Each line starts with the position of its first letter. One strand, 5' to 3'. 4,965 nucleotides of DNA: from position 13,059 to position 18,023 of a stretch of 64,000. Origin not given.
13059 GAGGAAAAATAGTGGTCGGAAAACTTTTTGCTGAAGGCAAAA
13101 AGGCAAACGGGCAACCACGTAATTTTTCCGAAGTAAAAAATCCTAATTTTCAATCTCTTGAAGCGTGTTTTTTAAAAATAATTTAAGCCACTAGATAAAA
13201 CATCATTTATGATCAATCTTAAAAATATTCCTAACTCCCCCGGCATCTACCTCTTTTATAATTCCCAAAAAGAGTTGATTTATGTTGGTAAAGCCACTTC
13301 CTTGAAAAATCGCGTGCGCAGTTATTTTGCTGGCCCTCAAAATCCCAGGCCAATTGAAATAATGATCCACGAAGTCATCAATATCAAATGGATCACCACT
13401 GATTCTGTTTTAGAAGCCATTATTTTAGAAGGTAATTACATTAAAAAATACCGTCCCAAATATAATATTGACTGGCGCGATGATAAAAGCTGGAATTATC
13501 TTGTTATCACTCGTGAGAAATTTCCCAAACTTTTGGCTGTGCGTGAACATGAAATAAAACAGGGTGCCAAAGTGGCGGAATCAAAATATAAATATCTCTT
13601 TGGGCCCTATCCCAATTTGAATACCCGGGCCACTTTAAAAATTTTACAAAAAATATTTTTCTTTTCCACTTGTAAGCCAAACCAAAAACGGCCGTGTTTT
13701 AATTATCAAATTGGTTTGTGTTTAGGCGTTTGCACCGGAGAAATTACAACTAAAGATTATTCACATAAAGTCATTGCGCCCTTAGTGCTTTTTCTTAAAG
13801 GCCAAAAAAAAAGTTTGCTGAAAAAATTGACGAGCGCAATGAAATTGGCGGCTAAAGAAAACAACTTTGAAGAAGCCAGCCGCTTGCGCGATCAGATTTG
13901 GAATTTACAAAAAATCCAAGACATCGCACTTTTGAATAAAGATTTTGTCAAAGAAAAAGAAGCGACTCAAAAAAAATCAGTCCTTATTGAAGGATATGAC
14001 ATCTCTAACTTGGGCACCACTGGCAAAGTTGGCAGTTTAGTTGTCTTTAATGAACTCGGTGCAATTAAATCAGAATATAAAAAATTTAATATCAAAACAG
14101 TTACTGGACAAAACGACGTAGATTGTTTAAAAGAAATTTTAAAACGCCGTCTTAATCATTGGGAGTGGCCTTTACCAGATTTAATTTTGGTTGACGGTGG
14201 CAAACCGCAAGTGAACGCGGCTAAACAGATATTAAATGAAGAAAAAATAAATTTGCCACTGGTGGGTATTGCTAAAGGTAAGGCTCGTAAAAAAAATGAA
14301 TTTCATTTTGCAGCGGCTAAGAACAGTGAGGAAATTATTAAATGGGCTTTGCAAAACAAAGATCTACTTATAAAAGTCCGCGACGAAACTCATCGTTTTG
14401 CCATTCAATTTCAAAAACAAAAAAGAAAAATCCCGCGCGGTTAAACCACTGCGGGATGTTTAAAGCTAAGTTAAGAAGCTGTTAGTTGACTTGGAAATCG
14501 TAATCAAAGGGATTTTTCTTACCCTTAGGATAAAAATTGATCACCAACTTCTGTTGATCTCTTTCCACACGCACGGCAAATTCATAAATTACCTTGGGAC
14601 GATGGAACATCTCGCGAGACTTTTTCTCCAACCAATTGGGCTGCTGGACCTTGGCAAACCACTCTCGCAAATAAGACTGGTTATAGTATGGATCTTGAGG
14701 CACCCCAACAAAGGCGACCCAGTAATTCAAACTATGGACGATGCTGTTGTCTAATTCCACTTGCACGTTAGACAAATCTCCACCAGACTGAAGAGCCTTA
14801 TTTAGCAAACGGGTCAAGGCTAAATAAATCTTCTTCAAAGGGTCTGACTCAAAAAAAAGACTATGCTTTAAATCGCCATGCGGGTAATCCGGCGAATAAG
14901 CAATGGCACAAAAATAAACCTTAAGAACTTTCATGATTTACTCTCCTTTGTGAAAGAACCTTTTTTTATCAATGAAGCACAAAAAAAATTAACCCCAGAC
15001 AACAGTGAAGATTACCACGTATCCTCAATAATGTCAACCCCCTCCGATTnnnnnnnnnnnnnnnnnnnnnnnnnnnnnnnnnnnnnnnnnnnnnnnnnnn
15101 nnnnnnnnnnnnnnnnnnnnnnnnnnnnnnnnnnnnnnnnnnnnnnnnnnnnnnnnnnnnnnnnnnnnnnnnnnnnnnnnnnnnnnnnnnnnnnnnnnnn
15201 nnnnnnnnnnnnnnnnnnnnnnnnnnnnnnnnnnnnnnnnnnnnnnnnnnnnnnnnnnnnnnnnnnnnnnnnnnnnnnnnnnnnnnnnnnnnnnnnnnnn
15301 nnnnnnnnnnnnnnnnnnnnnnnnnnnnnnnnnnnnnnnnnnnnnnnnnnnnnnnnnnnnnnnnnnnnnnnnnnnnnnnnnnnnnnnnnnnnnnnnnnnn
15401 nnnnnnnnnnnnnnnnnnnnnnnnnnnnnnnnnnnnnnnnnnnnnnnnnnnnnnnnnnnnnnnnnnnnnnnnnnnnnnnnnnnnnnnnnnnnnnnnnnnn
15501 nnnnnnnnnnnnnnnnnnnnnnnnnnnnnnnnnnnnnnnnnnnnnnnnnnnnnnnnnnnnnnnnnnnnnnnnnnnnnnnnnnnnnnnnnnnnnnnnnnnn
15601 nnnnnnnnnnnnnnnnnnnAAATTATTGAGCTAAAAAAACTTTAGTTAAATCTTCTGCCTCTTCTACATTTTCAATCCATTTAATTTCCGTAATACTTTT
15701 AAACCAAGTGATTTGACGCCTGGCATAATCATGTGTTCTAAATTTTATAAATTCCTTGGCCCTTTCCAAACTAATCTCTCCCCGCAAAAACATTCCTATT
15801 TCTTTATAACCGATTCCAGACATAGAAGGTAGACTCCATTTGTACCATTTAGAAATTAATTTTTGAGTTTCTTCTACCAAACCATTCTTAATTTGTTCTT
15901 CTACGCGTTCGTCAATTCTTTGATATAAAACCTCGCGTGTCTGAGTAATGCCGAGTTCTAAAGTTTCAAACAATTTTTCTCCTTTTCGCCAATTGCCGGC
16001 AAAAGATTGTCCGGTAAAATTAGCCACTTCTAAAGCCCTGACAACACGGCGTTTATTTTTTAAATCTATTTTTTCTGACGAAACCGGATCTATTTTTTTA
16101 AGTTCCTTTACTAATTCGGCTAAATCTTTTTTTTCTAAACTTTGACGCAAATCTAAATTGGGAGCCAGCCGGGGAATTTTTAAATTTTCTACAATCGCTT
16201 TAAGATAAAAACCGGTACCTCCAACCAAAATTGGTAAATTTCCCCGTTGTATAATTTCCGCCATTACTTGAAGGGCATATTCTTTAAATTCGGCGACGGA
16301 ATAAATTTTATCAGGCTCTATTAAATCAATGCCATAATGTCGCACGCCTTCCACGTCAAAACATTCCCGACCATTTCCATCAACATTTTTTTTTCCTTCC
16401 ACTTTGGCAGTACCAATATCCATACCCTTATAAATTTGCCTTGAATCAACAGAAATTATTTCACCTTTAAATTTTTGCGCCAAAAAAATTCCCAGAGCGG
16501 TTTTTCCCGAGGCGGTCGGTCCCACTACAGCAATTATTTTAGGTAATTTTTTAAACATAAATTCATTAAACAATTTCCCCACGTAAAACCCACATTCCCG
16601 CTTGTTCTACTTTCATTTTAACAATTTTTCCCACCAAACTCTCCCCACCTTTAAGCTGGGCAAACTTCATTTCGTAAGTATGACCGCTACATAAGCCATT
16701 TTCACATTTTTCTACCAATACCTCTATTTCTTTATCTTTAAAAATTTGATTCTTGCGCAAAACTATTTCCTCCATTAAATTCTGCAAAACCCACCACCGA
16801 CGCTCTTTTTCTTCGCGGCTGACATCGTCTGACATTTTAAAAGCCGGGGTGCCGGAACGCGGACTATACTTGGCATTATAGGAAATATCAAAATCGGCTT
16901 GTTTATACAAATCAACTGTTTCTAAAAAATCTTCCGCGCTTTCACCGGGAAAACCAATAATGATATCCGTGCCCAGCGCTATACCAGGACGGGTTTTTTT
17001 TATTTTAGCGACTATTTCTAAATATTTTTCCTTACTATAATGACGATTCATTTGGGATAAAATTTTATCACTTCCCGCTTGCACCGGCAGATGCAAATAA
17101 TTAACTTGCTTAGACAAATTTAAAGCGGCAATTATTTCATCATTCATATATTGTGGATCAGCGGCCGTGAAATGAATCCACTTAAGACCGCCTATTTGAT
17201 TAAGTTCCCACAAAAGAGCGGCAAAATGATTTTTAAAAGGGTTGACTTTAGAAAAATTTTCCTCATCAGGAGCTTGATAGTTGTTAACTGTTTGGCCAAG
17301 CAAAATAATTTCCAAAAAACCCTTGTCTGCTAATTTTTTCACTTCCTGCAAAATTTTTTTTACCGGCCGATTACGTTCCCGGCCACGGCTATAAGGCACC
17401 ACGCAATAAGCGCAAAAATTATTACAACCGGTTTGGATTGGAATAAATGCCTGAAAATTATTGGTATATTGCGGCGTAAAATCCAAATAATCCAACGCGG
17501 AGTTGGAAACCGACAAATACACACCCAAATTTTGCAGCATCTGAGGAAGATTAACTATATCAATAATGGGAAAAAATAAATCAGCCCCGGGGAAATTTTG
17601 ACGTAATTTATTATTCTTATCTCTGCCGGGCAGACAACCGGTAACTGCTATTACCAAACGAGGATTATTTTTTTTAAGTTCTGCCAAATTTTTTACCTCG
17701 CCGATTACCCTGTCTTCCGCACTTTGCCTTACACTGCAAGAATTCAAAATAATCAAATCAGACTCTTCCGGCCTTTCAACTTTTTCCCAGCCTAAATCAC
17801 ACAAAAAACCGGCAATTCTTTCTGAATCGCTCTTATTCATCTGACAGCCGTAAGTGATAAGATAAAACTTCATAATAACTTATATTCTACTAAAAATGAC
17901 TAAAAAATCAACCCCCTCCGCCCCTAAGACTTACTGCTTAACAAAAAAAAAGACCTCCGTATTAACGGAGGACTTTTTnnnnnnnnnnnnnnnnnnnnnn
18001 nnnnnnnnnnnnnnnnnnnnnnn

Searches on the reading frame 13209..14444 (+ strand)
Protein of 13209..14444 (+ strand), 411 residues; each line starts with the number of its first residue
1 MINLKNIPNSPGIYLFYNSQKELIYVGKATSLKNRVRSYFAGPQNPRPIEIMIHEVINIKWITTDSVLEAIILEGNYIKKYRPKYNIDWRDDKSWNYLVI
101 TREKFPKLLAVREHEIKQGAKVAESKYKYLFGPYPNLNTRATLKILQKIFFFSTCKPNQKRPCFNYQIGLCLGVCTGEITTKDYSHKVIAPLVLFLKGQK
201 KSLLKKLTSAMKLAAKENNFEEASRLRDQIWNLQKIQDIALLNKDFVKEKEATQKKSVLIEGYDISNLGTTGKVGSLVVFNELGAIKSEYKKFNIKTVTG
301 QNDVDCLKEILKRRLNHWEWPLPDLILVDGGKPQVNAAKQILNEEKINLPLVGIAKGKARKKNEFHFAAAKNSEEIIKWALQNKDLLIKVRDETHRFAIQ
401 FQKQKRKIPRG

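Call 90: search_protein_families(library=pfam, proteins=[window:13209-14444:+], max_evalue=0.0001)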
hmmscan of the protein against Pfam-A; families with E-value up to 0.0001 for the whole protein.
window:13209-14444:+ (411 aa): 3 families
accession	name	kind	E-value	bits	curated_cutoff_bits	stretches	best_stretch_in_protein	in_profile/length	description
PF08459.17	UvrC_RNaseH_dom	-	1.2e-39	136.2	22.3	1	255-399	8-159/159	UvrC RNAse H endonuclease domain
PF01541.30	GIY-YIG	-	7.9e-10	39.3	22.6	1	11-86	2-78/78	GIY-YIG catalytic domain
PF02151.25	UVR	-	1.2e-09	38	21.5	1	201-235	1-35/36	UvrB/uvrC motif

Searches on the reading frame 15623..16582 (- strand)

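Call 90: search_protein_families(library=pfam, proteins=[window:15623-16582:-], max_evalue=0.0001)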
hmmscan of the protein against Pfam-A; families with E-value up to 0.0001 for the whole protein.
window:15623-16582:- (319 aa): 1 family
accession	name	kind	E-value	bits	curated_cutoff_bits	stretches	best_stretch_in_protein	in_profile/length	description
PF01715.23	IPPT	-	4.4e-73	246.4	23.6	1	49-296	1-242/243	IPP transferase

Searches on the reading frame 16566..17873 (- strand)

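Call 90: search_protein_families(library=pfam, proteins=[window:16566-17873:-], max_evalue=0.0001)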
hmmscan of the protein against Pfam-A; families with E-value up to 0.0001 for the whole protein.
window:16566-17873:- (435 aa): 3 families
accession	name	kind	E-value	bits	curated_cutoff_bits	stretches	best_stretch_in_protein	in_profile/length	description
PF00919.26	UPF0004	-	1.2e-26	93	27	1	2-101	1-97/98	Uncharacterized protein family UPF0004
PF04055.27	Radical_SAM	-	1.1e-25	91.2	29.5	1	144-322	1-165/166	Radical SAM superfamily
PF01938.26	TRAM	-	5.6e-05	23.3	21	0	381-435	6-61/61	TRAM domain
